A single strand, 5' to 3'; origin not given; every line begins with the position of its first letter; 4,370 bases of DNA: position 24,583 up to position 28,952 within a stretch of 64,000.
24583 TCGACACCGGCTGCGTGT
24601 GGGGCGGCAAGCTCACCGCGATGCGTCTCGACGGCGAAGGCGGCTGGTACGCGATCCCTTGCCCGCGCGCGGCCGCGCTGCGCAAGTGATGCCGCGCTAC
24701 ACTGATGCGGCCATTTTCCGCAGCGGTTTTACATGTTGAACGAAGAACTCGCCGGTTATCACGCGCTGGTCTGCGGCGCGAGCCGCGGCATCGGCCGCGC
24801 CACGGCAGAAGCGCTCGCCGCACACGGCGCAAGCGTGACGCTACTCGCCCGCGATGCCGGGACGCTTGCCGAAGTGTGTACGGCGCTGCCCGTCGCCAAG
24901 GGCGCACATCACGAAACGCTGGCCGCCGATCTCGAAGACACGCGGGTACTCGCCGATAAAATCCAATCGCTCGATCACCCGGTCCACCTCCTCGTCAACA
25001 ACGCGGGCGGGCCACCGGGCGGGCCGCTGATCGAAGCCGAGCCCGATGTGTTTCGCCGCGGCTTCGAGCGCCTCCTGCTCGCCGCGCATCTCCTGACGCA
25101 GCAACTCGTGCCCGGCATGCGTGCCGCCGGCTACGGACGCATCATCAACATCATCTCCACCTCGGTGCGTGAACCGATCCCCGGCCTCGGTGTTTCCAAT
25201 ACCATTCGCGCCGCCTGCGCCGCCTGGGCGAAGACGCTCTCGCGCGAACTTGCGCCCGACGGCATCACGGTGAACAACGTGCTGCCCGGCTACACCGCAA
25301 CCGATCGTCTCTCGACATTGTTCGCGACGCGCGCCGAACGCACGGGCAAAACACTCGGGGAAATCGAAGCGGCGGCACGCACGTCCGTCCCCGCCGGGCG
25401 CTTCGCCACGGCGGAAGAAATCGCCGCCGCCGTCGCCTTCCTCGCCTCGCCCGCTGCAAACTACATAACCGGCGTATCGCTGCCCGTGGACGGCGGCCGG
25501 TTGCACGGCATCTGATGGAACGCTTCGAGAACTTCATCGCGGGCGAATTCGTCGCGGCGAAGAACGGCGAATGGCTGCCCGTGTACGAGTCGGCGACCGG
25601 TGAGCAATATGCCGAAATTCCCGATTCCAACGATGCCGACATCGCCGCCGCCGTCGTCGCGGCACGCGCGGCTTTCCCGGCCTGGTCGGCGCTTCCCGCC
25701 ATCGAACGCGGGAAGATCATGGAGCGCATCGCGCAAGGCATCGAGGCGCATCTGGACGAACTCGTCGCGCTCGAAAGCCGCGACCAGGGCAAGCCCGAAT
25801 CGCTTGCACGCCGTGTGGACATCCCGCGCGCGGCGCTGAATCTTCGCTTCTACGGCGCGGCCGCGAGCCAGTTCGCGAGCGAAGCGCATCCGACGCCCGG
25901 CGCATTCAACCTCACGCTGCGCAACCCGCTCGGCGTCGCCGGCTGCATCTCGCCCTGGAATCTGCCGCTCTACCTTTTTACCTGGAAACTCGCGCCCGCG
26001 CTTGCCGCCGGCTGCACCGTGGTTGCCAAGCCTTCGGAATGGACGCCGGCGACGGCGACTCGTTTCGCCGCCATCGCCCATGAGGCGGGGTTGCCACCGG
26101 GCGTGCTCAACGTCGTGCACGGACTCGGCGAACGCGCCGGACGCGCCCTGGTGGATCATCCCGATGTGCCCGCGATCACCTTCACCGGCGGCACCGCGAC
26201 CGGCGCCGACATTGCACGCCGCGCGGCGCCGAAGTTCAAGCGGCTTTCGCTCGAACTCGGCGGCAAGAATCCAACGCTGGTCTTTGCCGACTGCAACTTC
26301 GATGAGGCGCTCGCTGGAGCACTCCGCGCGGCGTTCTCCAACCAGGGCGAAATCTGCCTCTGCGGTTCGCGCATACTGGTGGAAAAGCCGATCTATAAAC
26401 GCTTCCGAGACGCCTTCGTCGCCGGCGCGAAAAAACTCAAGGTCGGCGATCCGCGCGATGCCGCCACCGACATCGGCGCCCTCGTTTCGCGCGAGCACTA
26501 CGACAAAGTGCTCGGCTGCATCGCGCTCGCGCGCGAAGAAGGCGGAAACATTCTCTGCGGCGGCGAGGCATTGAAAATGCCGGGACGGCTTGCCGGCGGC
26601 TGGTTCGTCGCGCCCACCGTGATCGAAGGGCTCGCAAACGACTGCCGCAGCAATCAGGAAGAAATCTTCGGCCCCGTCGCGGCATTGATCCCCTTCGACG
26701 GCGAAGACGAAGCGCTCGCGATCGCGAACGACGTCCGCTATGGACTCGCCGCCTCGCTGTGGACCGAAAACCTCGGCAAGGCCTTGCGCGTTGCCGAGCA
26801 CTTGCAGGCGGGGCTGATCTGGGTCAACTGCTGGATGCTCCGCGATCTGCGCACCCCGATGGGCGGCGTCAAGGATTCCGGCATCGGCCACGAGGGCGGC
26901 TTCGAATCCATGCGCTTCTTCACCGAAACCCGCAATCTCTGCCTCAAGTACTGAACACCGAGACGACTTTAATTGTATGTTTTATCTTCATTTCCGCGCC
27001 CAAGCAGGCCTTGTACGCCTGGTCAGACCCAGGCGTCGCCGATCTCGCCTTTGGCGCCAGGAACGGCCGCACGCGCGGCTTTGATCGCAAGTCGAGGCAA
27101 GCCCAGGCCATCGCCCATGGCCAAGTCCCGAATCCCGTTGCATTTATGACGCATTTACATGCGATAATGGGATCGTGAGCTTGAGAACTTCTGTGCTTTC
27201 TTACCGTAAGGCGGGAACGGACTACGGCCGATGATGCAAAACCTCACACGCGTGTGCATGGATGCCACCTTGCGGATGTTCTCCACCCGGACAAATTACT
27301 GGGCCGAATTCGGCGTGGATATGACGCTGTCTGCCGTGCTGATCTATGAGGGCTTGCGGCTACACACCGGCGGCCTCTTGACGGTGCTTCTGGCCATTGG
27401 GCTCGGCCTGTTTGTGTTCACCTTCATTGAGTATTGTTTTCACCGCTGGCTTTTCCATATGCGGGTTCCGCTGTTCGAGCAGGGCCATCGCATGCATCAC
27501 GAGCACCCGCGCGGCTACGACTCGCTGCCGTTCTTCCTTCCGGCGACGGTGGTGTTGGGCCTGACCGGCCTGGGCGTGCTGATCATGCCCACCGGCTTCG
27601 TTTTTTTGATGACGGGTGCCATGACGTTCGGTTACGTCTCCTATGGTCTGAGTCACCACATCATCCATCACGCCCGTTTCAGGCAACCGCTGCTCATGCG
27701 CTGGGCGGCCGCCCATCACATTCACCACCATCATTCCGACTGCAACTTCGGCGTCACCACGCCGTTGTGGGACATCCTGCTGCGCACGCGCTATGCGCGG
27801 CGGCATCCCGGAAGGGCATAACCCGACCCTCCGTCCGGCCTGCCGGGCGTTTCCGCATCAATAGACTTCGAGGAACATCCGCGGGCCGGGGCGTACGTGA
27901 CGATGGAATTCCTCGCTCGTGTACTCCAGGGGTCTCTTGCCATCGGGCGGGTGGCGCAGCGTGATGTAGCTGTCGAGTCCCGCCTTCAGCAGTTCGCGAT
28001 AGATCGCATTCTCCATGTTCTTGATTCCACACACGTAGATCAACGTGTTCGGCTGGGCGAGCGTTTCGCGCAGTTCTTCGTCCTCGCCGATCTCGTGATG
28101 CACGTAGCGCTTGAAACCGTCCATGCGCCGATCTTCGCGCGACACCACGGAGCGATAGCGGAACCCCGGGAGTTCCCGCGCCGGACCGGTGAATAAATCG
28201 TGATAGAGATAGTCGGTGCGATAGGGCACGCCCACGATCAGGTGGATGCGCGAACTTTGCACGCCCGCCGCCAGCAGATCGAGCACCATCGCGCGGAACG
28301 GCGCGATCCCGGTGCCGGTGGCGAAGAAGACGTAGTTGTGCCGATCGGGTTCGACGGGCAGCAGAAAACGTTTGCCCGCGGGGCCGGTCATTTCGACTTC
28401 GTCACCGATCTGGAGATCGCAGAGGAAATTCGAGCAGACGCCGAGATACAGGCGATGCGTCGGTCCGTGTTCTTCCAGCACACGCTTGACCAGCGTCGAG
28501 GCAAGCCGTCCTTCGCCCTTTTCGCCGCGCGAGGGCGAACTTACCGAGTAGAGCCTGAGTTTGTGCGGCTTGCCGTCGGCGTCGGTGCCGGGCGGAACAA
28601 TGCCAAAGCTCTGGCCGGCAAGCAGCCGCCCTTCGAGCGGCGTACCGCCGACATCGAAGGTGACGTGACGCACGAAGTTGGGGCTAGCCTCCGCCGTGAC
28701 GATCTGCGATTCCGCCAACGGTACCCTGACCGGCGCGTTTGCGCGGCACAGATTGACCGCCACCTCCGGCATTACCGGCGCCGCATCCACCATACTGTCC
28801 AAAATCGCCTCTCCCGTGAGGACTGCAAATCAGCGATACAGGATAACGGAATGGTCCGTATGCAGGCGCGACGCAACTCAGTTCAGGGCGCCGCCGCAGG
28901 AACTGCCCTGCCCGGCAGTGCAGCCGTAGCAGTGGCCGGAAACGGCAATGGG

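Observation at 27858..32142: ECF sigma / ZAS anti-sigma operon continuing into a disulfide reductase, an ArsS-family radical SAM enzyme and an FNR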

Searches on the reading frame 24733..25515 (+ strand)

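Call 44: search_protein_families(library=pfam, proteins=[window:24733-25515:+], max_evalue=0.0001)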
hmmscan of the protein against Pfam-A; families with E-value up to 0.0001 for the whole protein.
window:24733-25515:+ (260 aa): 3 families
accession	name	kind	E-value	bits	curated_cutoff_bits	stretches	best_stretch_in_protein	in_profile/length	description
PF13561.12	adh_short_C2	-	1e-40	140.3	27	1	15-255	1-234/236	Enoyl-(Acyl carrier protein) reductase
PF00106.31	adh_short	-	7.4e-35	120.6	26.6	1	10-198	2-192/195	short chain dehydrogenase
PF13460.12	NAD_binding_10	-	2.4e-07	31.3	27.2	1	15-196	1-153/184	NAD(P)H-binding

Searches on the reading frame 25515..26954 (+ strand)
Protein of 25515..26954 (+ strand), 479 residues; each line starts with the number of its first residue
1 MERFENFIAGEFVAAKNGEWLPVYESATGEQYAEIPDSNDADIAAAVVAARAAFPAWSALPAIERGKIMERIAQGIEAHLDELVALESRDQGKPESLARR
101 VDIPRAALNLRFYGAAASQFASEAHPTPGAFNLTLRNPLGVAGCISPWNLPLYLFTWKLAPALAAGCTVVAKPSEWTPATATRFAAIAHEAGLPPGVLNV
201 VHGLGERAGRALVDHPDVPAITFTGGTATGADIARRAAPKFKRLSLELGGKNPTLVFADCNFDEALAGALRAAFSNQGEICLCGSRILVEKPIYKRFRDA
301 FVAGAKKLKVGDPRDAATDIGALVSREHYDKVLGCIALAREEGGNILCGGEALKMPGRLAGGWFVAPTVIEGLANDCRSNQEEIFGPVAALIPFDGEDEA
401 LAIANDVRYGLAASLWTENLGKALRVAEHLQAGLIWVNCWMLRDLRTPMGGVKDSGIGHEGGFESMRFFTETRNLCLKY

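Call 44: search_protein_families(library=pfam, proteins=[window:25515-26954:+], max_evalue=0.0001)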
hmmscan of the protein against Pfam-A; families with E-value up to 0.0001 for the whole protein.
window:25515-26954:+ (479 aa): 1 family
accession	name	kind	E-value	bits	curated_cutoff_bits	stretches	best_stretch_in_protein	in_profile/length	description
PF00171.27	Aldedh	-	1.3e-163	545.3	23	1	13-474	2-460/461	Aldehyde dehydrogenase family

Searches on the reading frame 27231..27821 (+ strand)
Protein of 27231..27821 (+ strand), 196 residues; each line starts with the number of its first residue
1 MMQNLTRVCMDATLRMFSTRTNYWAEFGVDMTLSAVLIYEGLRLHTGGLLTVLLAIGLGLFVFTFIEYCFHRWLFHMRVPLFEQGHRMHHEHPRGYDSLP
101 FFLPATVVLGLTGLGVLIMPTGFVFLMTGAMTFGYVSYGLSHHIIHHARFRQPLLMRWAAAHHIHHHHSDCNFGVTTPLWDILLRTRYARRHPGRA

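Call 3: search_protein_families(library=pfam, proteins=[window:27231-27821:+], max_evalue=0.01)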
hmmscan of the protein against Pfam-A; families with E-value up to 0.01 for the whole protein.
window:27231-27821:+ (196 aa): 2 families
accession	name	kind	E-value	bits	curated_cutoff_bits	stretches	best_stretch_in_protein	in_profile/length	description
PF04116.19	FA_hydroxylase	-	3.4e-16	60.3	31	1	58-186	3-132/132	Fatty acid hydroxylase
PF10710.14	DUF2512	-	0.0076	16.4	26.5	1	20-77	55-112/136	Protein of unknown function (DUF2512)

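Call 4: search_protein_families(library=ncbifam, proteins=[window:27231-27821:+], max_evalue=0.01)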
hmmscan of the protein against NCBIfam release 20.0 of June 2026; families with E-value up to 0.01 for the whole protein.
window:27231-27821:+ (196 aa): 0 families

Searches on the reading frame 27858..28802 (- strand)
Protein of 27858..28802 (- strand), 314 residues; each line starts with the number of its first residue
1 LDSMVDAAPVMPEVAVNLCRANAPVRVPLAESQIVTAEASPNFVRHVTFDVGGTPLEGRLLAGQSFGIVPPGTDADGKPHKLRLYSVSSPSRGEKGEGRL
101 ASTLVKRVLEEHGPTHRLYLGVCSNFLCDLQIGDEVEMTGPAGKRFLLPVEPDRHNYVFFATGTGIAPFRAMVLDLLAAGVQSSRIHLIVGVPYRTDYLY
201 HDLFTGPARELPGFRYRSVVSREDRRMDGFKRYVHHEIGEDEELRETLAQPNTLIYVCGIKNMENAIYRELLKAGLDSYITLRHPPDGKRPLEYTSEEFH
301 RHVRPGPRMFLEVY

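Call 3: search_protein_families(library=pfam, proteins=[window:27858-28802:-], max_evalue=0.01)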
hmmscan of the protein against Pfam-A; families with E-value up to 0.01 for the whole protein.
window:27858-28802:- (314 aa): 3 families
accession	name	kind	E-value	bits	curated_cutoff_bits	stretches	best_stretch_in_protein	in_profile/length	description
PF00175.26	NAD_binding_1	-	8.6e-17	62.2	22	1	160-267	2-107/109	Oxidoreductase NAD-binding domain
PF00970.30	FAD_binding_6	-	0.0065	17.2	21.1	0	80-144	46-96/99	Oxidoreductase FAD-binding domain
PF00667.26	FAD_binding_1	-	0.0065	16.5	32.3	0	82-126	181-222/222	FAD binding domain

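Call 4: search_protein_families(library=ncbifam, proteins=[window:27858-28802:-], max_evalue=0.01)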
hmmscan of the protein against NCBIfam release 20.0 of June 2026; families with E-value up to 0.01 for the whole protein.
window:27858-28802:- (314 aa): 19 families
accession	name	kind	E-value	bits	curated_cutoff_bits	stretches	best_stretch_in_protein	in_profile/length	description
NF045929.1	FNRPetHCyano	equivalog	2.9e-59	200.9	600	1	12-272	116-383/411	ferredoxin--NADP reductase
NF058510.1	bifunc_CpcD_PetH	exception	1.2e-58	198.7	635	1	4-272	104-377/405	bifunctional rod-capping linker CpcD/ferredoxin--NADP reductase PetH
TIGR03224.1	benzo_boxA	equivalog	1.6e-46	159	459.2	1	15-269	133-380/411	benzoyl-CoA 2,3-epoxidase subunit BoxA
NF040810.1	BenC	equivalog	2.1e-19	69.9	430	1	60-276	134-320/333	benzoate 1,2-dioxygenase electron transfer component BenC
TIGR01931.1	cysJ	equivalog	7.8e-17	61.1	668.15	1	79-273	380-566/597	assimilatory sulfite reductase (NADPH) flavoprotein subunit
TIGR01941.1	nqrF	equivalog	2.2e-16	59.8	295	1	117-277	236-394/405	NADH:ubiquinone reductase (Na(+)-transporting) subunit F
NF004859.0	PRK06214.1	equivalog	1.1e-15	57.3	432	1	79-263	322-498/539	sulfite reductase subunit alpha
NF008822.0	PRK11872.1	equivalog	1.6e-15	57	402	1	120-278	177-327/341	anthranilate 1,2-dioxygenase electron transfer component AntC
NF009805.0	PRK13289.1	equivalog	4.4e-11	42.3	432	1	77-277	199-383/399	NO-inducible flavohemoprotein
NF045803.1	MethMoxFADbindMmoC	equivalog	1.5e-10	40.3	500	1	121-275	181-329/343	aromatic/alkene monooxygenase hydroxylase FAD-binding subunit MmoC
NF006220.0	PRK08345.1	subfamily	7.9e-10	38.4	395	1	121-278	81-243/294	cytochrome-c3 hydrogenase subunit gamma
NF008197.0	PRK10953.1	equivalog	8.4e-10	37.5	838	1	79-264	384-561/601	NADPH-dependent assimilatory sulfite reductase flavoprotein subunit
TIGR02160.1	PA_CoA_Oxy5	hypoth_equivalog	7.4e-07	28.3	420.8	1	121-278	75-233/352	1,2-phenylacetyl-CoA epoxidase subunit PaaE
NF008178.0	PRK10926.1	equivalog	6.3e-06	25.6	390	1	122-267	74-221/248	ferredoxin--NADP(+) reductase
NF005963.0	PRK08051.1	equivalog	1.3e-05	24.6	230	1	131-270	82-213/233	NAD(P)H-flavin reductase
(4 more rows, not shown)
